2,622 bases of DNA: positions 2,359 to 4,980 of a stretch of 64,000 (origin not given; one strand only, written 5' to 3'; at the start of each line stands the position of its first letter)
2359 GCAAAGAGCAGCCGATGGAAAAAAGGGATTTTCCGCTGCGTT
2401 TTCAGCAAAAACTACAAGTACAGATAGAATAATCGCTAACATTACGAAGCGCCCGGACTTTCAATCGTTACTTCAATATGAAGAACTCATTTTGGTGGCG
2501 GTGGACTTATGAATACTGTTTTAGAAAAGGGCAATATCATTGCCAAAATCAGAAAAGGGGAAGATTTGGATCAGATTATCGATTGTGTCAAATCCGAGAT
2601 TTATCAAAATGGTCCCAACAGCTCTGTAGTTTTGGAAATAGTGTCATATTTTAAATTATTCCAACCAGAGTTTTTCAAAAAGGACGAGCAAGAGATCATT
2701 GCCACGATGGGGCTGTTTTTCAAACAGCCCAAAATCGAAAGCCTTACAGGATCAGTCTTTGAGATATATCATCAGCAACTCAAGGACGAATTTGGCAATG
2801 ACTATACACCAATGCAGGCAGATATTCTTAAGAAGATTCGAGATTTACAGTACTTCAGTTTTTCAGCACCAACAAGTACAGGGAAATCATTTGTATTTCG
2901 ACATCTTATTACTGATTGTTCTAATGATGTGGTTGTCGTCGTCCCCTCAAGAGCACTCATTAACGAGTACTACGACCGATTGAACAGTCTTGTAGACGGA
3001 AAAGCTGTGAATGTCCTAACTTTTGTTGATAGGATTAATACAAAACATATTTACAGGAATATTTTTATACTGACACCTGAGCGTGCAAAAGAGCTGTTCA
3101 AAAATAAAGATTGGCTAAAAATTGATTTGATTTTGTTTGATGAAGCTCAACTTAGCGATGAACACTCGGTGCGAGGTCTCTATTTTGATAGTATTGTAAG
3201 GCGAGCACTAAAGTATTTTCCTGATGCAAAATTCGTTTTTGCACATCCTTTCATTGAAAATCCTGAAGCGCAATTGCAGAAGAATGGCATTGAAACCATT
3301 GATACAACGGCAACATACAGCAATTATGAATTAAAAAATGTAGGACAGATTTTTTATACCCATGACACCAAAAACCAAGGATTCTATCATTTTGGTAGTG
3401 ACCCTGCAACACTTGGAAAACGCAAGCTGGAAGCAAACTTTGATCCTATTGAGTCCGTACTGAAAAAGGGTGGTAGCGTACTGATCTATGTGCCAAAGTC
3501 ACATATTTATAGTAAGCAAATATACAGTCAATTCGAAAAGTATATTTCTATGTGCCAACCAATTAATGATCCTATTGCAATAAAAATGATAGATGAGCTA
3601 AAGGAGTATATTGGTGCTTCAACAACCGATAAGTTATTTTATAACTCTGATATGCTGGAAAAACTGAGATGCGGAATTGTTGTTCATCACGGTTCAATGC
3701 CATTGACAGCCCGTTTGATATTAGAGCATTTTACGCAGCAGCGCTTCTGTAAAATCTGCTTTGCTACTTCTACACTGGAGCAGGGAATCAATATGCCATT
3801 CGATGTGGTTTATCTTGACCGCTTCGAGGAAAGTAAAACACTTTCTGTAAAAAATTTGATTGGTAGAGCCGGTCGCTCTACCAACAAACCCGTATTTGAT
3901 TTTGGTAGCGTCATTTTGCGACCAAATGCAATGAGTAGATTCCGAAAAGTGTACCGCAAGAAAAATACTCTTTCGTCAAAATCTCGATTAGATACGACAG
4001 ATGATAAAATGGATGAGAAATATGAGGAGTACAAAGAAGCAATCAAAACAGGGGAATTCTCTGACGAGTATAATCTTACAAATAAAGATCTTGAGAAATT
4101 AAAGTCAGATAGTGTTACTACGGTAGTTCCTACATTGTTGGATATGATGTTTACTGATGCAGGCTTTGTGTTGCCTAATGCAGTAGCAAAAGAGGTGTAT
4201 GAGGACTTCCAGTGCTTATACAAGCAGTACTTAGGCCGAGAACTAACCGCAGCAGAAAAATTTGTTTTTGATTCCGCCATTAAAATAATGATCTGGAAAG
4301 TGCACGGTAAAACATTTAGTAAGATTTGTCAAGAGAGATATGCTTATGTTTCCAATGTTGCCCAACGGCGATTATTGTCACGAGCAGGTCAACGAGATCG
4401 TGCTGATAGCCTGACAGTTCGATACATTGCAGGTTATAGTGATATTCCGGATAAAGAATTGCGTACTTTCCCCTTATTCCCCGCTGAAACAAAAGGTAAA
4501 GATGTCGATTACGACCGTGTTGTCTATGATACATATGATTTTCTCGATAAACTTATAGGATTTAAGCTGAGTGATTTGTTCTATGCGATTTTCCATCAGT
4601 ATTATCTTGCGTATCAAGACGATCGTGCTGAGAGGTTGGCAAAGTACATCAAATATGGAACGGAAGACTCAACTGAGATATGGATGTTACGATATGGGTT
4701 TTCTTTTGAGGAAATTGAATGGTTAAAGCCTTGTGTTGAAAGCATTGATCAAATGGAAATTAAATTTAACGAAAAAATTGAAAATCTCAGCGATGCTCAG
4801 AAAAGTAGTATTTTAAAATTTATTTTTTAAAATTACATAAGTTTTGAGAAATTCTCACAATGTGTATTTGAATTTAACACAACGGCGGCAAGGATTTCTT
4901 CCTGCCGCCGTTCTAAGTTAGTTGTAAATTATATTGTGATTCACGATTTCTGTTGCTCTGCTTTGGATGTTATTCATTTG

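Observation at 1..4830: Hachiman-like HamA/HamB pair translationally coupled to an upstream Res-like helicase-nuclease: a possible composite three-gene defence operon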

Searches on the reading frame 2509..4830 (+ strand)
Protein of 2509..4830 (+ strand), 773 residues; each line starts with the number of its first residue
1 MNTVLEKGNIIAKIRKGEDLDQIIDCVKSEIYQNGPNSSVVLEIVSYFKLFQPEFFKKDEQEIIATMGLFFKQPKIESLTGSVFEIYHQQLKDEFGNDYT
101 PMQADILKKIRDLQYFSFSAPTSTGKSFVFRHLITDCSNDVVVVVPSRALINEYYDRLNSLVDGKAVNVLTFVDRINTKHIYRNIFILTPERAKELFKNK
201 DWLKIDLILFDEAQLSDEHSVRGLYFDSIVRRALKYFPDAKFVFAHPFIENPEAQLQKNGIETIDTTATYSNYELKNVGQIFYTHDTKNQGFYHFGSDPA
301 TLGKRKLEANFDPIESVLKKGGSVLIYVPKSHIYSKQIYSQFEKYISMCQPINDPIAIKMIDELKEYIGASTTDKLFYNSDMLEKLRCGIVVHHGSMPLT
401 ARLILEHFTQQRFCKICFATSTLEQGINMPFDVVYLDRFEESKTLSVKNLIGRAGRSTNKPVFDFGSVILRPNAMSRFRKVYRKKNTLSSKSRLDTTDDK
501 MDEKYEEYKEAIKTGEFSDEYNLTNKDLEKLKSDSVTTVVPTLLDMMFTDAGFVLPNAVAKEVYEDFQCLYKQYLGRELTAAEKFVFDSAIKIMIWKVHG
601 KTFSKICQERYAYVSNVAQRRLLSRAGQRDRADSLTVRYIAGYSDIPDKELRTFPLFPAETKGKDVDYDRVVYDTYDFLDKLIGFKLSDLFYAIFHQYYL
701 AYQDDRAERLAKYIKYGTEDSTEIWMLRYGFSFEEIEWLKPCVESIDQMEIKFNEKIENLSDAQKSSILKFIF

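Call 3: search_protein_families(library=pfam, proteins=[window:2509-4827:+], max_evalue=0.1)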
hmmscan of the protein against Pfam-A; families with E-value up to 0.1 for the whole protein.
window:2509-4827:+ (773 aa): 5 families
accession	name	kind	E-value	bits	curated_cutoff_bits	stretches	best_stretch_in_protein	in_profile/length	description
PF00270.35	DEAD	-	1.2e-12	48.3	26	1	100-233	1-145/167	DEAD/DEAH box helicase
PF04851.21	ResIII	-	2.8e-07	31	22.5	1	101-218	6-139/164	Type III restriction enzyme, res subunit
PF00271.37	Helicase_C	-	3.5e-05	24.4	23.5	1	378-457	30-109/110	Helicase conserved C-terminal domain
PF22590.2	Cas3-like_C_2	-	0.0085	16.8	27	1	387-456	29-100/106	CRISPR-associated nuclease/helicase Cas3, C-terminal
PF10079.15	Rossmann-like_BshC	-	0.017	14.9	27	1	483-580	160-256/380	Bacillithiol biosynthesis BshC, N-terminal Rossmann-like domain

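Call 4: search_protein_families(library=padloc, proteins=[window:2509-4827:+], max_evalue=0.1)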
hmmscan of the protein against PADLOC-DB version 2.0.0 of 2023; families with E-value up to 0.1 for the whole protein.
window:2509-4827:+ (773 aa): 26 families (the best 25 are shown)
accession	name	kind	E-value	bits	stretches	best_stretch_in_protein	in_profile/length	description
PDLC00190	HamB1|HamB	-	6e-56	188.4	2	92-537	137-583/866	DEAD-box helicase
PDLC00176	HamB1|HamB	-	8e-52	174.4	2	89-524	128-563/845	DEAD-box helicase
PDLC00185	HamB1|HamB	-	2.5e-45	152.7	1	93-460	134-517/871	DEAD-box helicase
PDLC00186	HamB1|HamB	-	9.8e-42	140.9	1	100-534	148-595/864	DEAD-box helicase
PDLC00187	HamB1|HamB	-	6.9e-35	118.6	1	100-458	143-508/851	DEAD-box helicase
PDLC00200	HamB2|HamB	-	1.8e-30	103.6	1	102-491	150-552/865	DEAD-box helicase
PDLC00184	HamB1|HamB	-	7.6e-29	98.4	1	100-459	117-461/738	DEAD-box helicase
PDLC00199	HamB2|HamB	-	1.7e-28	97.1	2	99-256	136-302/841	DEAD-box helicase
PDLC00188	HamB1|HamB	-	1.1e-25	88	3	319-497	505-675/1037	DEAD-box helicase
PDLC00180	HamB1|HamB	-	5.4e-24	82.7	1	39-457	41-425/709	DEAD-box helicase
PDLC00177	HamB1|HamB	-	1.1e-23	81.4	2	100-214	141-260/841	DEAD-box helicase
PDLC00201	HamB2|HamB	-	4.8e-21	72.8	2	62-212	64-211/721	DEAD-box helicase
PDLC00194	HamB1|HamB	-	9.2e-20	68.1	2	337-460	514-642/995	DEAD-box helicase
PDLC00178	HamB1|HamB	-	4e-19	66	2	134-240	287-402/830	DEAD-box helicase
PDLC00192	HamB1|HamB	-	1.1e-15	54.4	2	318-457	518-655/1104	DEAD-box helicase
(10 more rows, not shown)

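Call 5: search_protein_families(library=ncbifam, proteins=[window:2509-4827:+], max_evalue=0.1)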
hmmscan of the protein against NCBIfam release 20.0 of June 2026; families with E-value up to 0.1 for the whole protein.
window:2509-4827:+ (773 aa): 8 families
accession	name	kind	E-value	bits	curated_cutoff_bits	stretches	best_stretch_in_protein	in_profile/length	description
NF002251.0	PRK01172.1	equivalog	6.6e-11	41.2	891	1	96-458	18-364/674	ATP-dependent DNA helicase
NF002654.0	PRK02362.1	equivalog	2e-10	39.6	887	1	98-461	23-386/739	ATP-dependent DNA helicase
NF040935.1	helicase_Hel308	equivalog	6.1e-10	37.9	1200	1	98-436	26-356/704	ATP-dependent DNA helicase Hel308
NF001308.0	PRK00254.1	equivalog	4.7e-07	28.4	1216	1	356-458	266-374/720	ATP-dependent DNA helicase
NF010338.0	PRK13767.1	equivalog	0.0055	15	849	0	389-457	317-382/877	ATP-dependent helicase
TIGR04121.1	DEXH_lig_assoc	equivalog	0.0066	14.2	850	1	385-461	274-347/804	ligase-associated DNA damage response DEXH box helicase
NF045697.1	MurNAcPUrMurU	equivalog_domain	0.021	14.2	370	1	134-194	14-78/229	N-acetylmuramate alpha-1-phosphate uridylyltransferase MurU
TIGR01478.1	STEVOR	paralog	0.022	14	166.65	1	473-592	118-238/308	STEVOR family variant surface protein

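Call 7: search_protein_families(library=phrogs, proteins=[window:2509-4827:+], max_evalue=0.1)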
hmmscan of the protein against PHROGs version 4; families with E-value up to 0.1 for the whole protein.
window:2509-4827:+ (773 aa): 3 families
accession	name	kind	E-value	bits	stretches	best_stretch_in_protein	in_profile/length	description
phrog_6819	-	DNA, RNA and nucleotide metabolism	3.3e-59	201.9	1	91-614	14-501/645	Holliday junction branch migration helicase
phrog_35989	-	unknown function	1.4e-19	70.7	1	102-457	150-518/860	-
phrog_16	-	DNA, RNA and nucleotide metabolism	8e-11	41.9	1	101-239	275-406/986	DNA helicase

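Call 8: find_encoding_contigs(protein=window:2509-4830:+, flank=10000, max_places=8)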
Protein window:2509-4830:+ (773 aa): 22 contigs read that carry it; 8 places shown.
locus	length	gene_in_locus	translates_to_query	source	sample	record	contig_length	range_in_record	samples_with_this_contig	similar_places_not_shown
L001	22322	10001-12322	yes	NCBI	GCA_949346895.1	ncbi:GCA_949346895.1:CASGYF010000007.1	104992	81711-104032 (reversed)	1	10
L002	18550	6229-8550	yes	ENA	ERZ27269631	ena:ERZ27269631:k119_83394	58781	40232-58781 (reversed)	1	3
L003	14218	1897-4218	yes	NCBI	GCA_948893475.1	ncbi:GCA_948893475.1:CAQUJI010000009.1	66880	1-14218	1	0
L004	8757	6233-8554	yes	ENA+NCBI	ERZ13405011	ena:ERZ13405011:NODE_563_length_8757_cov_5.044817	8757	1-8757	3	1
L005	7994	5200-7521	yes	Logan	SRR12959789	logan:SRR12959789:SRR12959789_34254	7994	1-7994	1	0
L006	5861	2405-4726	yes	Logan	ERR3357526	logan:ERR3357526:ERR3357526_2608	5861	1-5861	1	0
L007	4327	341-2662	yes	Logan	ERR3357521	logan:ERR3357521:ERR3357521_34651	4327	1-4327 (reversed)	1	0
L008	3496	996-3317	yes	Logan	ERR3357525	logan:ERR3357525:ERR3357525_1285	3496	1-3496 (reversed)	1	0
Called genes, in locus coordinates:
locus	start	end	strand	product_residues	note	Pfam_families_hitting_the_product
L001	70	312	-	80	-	PF14202:TnpW (faint)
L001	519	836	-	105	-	-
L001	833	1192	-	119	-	PF02195:ParB_N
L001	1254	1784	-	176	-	-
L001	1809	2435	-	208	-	PF03432:Relaxase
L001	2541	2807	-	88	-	PF21983:NikA-like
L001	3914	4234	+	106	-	-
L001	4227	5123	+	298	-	PF08843:AbiEii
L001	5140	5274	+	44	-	-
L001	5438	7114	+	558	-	PF01555:N6_N4_Mtase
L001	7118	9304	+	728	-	PF00270:DEAD (weak), PF04851:ResIII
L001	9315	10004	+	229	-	-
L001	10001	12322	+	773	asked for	PF04851:ResIII (weak), PF00270:DEAD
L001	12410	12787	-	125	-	PF14198:TnpV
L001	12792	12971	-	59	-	-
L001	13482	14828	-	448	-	PF01554:MatE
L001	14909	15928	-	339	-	PF00579:tRNA-synt_1b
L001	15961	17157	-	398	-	PF00155:Aminotran_1_2, PF12897:Asp_aminotransf (weak)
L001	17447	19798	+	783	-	PF19732:SpoIIE_N, PF07228:SpoIIE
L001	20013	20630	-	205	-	PF04055:Radical_SAM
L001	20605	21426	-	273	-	PF01026:TatD_DNase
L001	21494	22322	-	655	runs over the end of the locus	PF00133:tRNA-synt_1, PF01406:tRNA-synt_1e, PF09334:tRNA-synt_1g, PF00133:tRNA-synt_1, PF08264:Anticodon_1, PF19303:Anticodon_3, PF01588:tRNA_bind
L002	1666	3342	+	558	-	PF01555:N6_N4_Mtase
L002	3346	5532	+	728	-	PF00270:DEAD (weak), PF04851:ResIII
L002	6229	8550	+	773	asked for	PF04851:ResIII (weak), PF00270:DEAD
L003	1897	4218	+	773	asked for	PF04851:ResIII (weak), PF00270:DEAD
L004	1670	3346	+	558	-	PF01555:N6_N4_Mtase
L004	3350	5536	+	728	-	PF00270:DEAD (weak), PF04851:ResIII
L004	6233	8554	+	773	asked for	PF04851:ResIII (weak), PF00270:DEAD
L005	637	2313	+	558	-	PF01555:N6_N4_Mtase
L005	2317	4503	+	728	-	PF00270:DEAD (weak), PF04851:ResIII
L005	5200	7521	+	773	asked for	PF04851:ResIII (weak), PF00270:DEAD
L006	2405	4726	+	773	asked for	PF04851:ResIII (weak), PF00270:DEAD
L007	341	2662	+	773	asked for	PF04851:ResIII (weak), PF00270:DEAD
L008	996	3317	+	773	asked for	PF04851:ResIII (weak), PF00270:DEAD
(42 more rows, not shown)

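Call 15: search_solved_structures(query=window:2509-4827:+, max_evalue=0.001, show_alignments=1)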
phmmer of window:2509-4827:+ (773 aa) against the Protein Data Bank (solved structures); distinct sequences matched with E-value up to 0.001: 38.
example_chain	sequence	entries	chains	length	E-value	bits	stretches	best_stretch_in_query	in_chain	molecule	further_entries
9wh1_B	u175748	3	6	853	1.2e-27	99.9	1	94-457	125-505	DNA polymerase theta (Helicase domain only)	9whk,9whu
7zpq_CA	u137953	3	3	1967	3e-10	42.4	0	141-436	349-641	SLH1 isoform 1 | RQC trigger complex helicase SLH1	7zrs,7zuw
2p6r_A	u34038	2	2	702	2.4e-08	36.1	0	75-231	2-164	afUHEL308 HELICASE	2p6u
8vx9_B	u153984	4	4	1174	4.4e-08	35.2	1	376-457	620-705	HamB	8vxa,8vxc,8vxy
9b15_A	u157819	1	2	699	1.2e-07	33.8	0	75-231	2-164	ATP-dependent DNA helicase Hel308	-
4xgt_A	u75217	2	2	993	2.3e-07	32.8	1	348-471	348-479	FRQ-interacting RNA helicase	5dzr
5e02_A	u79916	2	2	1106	3.2e-07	32.4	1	349-471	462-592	FRQ-interacting RNA helicase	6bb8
2va8_A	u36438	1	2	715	5.2e-07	31.7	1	101-551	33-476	SKI2-TYPE HELICASE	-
8alz_B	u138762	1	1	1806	2.7e-06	29.3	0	367-495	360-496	Activating signal cointegrator 1 complex subunit 3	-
4a4z_A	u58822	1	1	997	3.3e-06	29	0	386-469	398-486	ANTIVIRAL HELICASE SKI2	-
4buj_A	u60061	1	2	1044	5.4e-06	28.3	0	386-469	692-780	ANTIVIRAL HELICASE SKI2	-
5mc6_h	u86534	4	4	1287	7e-06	27.9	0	386-469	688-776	Antiviral helicase SKI2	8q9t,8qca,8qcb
2zj2_A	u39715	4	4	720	8.4e-06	27.7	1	90-458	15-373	Putative ski2-type helicase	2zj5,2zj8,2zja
8qcf_M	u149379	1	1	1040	1.3e-05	27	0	386-469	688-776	Antiviral helicase SKI2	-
9c5q_C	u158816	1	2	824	2.3e-05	26.2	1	335-458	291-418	DNA polymerase theta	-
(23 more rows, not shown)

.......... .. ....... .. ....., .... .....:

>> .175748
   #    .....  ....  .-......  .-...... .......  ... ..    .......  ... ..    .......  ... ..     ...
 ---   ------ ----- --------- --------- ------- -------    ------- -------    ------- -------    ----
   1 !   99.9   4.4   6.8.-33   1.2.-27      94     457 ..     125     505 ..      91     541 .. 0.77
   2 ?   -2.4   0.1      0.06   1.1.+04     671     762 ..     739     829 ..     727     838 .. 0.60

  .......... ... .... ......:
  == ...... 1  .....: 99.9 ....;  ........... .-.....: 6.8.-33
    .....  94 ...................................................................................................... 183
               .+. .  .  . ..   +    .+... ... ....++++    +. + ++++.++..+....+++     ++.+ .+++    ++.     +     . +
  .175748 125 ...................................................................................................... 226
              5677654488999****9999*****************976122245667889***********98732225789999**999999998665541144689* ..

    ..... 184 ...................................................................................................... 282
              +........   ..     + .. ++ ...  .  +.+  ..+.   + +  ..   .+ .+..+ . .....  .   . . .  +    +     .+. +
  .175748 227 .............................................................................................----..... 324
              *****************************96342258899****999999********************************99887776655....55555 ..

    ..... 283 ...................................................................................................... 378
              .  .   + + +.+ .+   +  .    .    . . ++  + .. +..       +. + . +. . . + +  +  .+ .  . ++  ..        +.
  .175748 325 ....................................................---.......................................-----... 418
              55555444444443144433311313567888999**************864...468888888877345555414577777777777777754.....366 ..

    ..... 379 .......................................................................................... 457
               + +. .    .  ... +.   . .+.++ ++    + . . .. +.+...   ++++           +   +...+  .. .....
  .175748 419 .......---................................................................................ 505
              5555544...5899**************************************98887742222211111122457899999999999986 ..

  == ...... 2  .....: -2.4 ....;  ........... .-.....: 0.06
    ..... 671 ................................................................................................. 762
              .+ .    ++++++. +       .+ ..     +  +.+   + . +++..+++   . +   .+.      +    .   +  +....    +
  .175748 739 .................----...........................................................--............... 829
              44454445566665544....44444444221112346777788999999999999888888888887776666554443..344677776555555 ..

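Call 18: search_protein_families(library=padloc, proteins=[L001:5438-7111:+, L001:7118-9301:+, L001:4227-5120:+, L001:3914-4231:+], max_evalue=0.01)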
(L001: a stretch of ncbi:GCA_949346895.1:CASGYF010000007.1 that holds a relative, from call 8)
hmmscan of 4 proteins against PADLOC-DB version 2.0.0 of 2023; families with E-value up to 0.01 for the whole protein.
L001:5438-7111:+ (558 aa): 33 families (the best 25 are shown)
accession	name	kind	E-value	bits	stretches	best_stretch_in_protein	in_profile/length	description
PDLC03642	MTase_III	-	2.9e-96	321.2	2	3-189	2-183/528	Type III methyltransferase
PDLC03634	MTase_III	-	6.7e-65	218.1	2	142-430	170-449/621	Type III methyltransferase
PDLC03645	MTase_III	-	3.8e-62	208.4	2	83-311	132-374/709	Type III methyltransferase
PDLC03639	MTase_III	-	1.8e-57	193.1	2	44-187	40-186/639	Type III methyltransferase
PDLC03641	MTase_III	-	1.6e-53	180.3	2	141-444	180-465/657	Type III methyltransferase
PDLC03644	MTase_III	-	2.3e-50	169.9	1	73-449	23-403/542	Type III methyltransferase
PDLC03640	MTase_III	-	4e-46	155.6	2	89-191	44-161/654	Type III methyltransferase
PDLC03646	MTase_III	-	1.1e-38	130.8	1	89-444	472-841/1057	Type III methyltransferase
PDLC03636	MTase_III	-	2e-36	123.9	2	85-211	43-163/575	Type III methyltransferase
PDLC03637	MTase_III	-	6.2e-36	122.1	2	87-189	120-230/513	Type III methyltransferase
PDLC03635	MTase_III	-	1.2e-35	121.4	2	86-215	216-343/708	Type III methyltransferase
PDLC03638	MTase_III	-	1.7e-27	94.1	1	90-443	382-681/816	Type III methyltransferase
PDLC03354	MTase_II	-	1e-23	82.1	1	50-217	23-202/425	Type II methyltransferase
PDLC03278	MTase_II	-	6.1e-20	70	2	97-189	10-90/390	Type II methyltransferase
PDLC03643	MTase_III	-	2.1e-18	64.7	2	149-189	1-41/465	Type III methyltransferase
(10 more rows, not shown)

L001:7118-9301:+ (728 aa): 6 families
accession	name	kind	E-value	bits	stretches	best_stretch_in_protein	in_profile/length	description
PDLC03653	REase_III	-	7.3e-16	55.5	1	136-367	261-503/883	Type III restriction enzyme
PDLC03652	REase_III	-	2.2e-13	47.2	1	160-340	199-392/809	Type III restriction enzyme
PDLC03650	REase_III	-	9e-13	45.5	1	136-353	226-438/898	Type III restriction enzyme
PDLC02707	PbeA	-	4.5e-06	23.5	1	2-171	252-414/672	PbeA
PDLC01439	typeIV_DinG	-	0.002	14.9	0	7-51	20-60/575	CAS-IV-A; associated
PDLC00200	HamB2|HamB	-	0.0087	12.1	0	15-67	155-206/865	DEAD-box helicase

L001:4227-5120:+ (298 aa): 26 families (the best 25 are shown)
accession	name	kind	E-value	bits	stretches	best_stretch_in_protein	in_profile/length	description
PDLC02288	AbiEii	-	5.8e-93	309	1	2-285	8-277/294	AbiEii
PDLC02312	AbiEii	-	2.2e-55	185.8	1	3-292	7-293/299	AbiEii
PDLC02291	AbiEii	-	9e-39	131.6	1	3-297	14-283/310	AbiEii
PDLC02311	AbiEii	-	3.4e-30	103.8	1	10-290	5-274/283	AbiEii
PDLC02319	AbiEii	-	3.7e-29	100.1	1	34-279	5-238/241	AbiEii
PDLC02326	AbiEii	-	1.6e-27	94.1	1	7-137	6-131/133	AbiEii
PDLC02304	AbiEii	-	5.3e-23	80.3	1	11-275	6-257/260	AbiEii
PDLC02314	AbiEii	-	5.2e-20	69.9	1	5-228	10-229/290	AbiEii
PDLC02310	AbiEii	-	2.7e-16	57.8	1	11-251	5-238/265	AbiEii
PDLC02320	AbiEii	-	2.8e-16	57.8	1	158-266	21-132/147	AbiEii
PDLC02306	AbiEii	-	8.9e-10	36.6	1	42-234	35-240/280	AbiEii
PDLC02329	AbiEii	-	3.3e-09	34.5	1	13-229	21-237/294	AbiEii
PDLC02292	AbiEii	-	1.2e-08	33.2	1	161-245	164-248/283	AbiEii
PDLC02308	AbiEii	-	2.2e-08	32.1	1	27-249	10-235/279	AbiEii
PDLC02293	AbiEii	-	1.5e-07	29.2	1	12-236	6-226/270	AbiEii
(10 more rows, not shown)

L001:3914-4231:+ (106 aa): 12 families
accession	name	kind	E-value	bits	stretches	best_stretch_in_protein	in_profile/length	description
PDLC02225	AbiEi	-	2.8e-32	110.1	1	8-105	100-196/198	AbiEi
PDLC02248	AbiEi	-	1.5e-26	91.3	1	9-102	103-196/198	AbiEi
PDLC02265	AbiEi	-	1.4e-18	65.3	1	10-103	104-197/198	AbiEi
PDLC02263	AbiEi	-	2.5e-18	64.8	1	13-103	154-244/244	AbiEi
PDLC02245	AbiEi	-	1.3e-14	52.3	1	13-104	103-194/194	AbiEi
PDLC02275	AbiEi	-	3.8e-14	51.1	1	22-97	107-177/184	AbiEi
PDLC02283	AbiEi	-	5.6e-13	47.1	1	10-97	107-193/201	AbiEi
PDLC02238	AbiEi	-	3.2e-10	38.1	1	6-101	80-176/180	AbiEi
PDLC02254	AbiEi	-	2e-09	35.4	1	27-92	121-186/197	AbiEi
PDLC02239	AbiEi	-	5.4e-09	34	1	35-104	125-194/195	AbiEi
PDLC02262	AbiEi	-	7.5e-08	30.2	1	42-104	147-206/206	AbiEi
PDLC02267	AbiEi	-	0.0024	15.3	1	10-91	109-186/252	AbiEi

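Call 19: search_protein_families(library=pfam, proteins=[L001:5438-7111:+, L001:7118-9301:+, L001:4227-5120:+, L001:3914-4231:+, L001:5140-5271:+], max_evalue=0.1)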
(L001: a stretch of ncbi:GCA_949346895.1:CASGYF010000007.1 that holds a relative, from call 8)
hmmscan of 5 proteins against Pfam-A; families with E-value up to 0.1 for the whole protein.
L001:5438-7111:+ (558 aa): 5 families
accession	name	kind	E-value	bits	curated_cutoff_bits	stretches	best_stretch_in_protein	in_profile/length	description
PF01555.25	N6_N4_Mtase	-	1.8e-22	80.8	26.7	1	111-425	1-211/221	DNA methylase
PF03602.21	Cons_hypoth95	-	2.8e-05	24.3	24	1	102-125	104-128/182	Conserved hypothetical protein 95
PF02086.21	MethyltransfD12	-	0.00016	22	22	0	103-132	168-200/253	D12 class N6 adenine-specific DNA methyltransferase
PF00583.31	Acetyltransf_1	-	0.0029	18.3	20.7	0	336-363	58-85/116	Acetyltransferase (GNAT) family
PF25824.1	DUF7951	-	0.094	12.9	27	0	410-454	76-120/212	Repeat of unknown function (DUF7951)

L001:7118-9301:+ (728 aa): 11 families
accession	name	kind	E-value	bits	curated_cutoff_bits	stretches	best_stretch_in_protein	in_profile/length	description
PF04851.21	ResIII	-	1.3e-17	64.7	22.5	1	1-171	2-163/164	Type III restriction enzyme, res subunit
PF00270.35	DEAD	-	6.1e-07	29.8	26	1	7-171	4-161/167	DEAD/DEAH box helicase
PF18766.7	SWI2_SNF2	-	0.00024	21.3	26.7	1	7-153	2-137/221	SWI2/SNF2 ATPase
PF25199.1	nSTAND_NTPase5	-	0.0015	18.8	34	1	6-68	20-86/145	Novel STAND NTPase 5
PF03129.25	HGTP_anticodon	-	0.028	15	21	0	104-150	23-70/94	Anticodon binding domain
PF13191.12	AAA_16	-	0.058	14.3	32.6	0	7-144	8-142/167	AAA ATPase domain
PF05876.18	GpA_ATPase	-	0.062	13.4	25.6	0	21-80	26-84/247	Phage terminase large subunit gpA, ATPase domain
PF13401.12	AAA_22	-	0.067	13.9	27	0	26-145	9-95/130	AAA domain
PF24722.1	DUF7674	-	0.073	13.6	27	0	90-127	43-80/111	Domain of unknown function (DUF7674)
PF00437.27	T2SSE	-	0.089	11.9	24.9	0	11-52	131-172/370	Type II/IV secretion system protein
PF13245.12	AAA_19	-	0.091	13.4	25.1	0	20-156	9-112/134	AAA domain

L001:4227-5120:+ (298 aa): 1 family
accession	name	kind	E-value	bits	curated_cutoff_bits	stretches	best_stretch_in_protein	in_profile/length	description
PF08843.17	AbiEii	-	3.6e-47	161.8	22.5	1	35-261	2-229/238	Nucleotidyl transferase AbiEii toxin, Type IV TA system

L001:3914-4231:+ (106 aa): 0 families

L001:5140-5271:+ (44 aa): 0 families
